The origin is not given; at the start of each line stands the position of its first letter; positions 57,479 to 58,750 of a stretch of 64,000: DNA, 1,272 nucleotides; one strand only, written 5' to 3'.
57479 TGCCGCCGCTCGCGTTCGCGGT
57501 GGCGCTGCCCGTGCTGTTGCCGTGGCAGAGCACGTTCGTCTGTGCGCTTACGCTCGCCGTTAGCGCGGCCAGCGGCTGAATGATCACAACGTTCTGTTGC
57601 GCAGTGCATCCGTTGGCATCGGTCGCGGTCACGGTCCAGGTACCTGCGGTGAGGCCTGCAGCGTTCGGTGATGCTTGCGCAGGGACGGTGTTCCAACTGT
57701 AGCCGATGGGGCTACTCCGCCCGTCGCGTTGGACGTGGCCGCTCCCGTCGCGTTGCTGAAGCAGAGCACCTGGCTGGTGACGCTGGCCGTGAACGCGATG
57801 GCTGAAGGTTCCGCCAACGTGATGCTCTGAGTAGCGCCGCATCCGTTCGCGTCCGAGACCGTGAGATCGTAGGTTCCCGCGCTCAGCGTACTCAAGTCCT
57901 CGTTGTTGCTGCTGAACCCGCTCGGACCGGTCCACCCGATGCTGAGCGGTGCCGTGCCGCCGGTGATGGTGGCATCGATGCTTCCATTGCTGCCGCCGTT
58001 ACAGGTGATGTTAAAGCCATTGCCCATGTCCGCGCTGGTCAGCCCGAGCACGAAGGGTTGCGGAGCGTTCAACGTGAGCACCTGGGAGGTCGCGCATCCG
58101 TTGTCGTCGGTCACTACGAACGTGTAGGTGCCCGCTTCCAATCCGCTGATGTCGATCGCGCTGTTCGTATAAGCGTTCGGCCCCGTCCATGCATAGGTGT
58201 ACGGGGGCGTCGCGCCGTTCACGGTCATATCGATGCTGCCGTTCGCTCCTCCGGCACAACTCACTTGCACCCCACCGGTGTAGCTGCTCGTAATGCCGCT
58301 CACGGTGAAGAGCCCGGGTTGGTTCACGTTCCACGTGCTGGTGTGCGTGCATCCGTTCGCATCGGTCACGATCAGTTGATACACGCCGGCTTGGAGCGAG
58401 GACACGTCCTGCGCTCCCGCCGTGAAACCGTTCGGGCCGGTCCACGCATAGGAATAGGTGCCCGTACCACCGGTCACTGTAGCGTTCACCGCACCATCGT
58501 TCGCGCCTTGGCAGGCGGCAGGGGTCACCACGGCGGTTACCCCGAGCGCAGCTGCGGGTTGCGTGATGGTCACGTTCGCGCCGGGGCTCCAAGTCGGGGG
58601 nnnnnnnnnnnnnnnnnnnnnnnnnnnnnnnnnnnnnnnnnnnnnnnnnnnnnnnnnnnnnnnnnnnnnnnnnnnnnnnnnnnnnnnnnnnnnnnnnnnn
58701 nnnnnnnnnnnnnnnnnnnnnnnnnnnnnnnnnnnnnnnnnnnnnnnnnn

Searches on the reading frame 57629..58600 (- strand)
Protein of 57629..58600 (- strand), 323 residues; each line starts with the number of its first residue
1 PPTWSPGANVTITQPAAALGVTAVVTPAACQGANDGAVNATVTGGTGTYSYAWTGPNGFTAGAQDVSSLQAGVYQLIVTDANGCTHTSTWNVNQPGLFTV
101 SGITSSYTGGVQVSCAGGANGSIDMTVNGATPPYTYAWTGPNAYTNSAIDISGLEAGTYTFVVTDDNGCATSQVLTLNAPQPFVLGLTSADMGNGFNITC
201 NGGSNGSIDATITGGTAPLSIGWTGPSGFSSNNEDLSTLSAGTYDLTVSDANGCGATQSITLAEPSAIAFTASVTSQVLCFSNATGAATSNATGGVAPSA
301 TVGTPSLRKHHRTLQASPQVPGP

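Call 6: search_protein_families(library=pfam, proteins=[window:57629-58600:-], max_evalue=0.001)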
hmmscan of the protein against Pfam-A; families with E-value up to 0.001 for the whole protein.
window:57629-58600:- (323 aa): 4 families
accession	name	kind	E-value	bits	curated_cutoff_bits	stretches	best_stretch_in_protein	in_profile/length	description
PF13573.12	SprB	-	3.5e-31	107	28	3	111-142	5-36/37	SprB repeat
PF18962.6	Por_Secre_tail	-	3.6e-06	27.6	27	0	143-171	42-70/75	Secretion system C-terminal sorting domain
PF13895.12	Ig_2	-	5.8e-06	26.9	27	0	190-262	11-77/79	Immunoglobulin domain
PF22352.2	K319L-like_PKD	-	0.00012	22.5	27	0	8-93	3-83/84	K319L-like, PKD domain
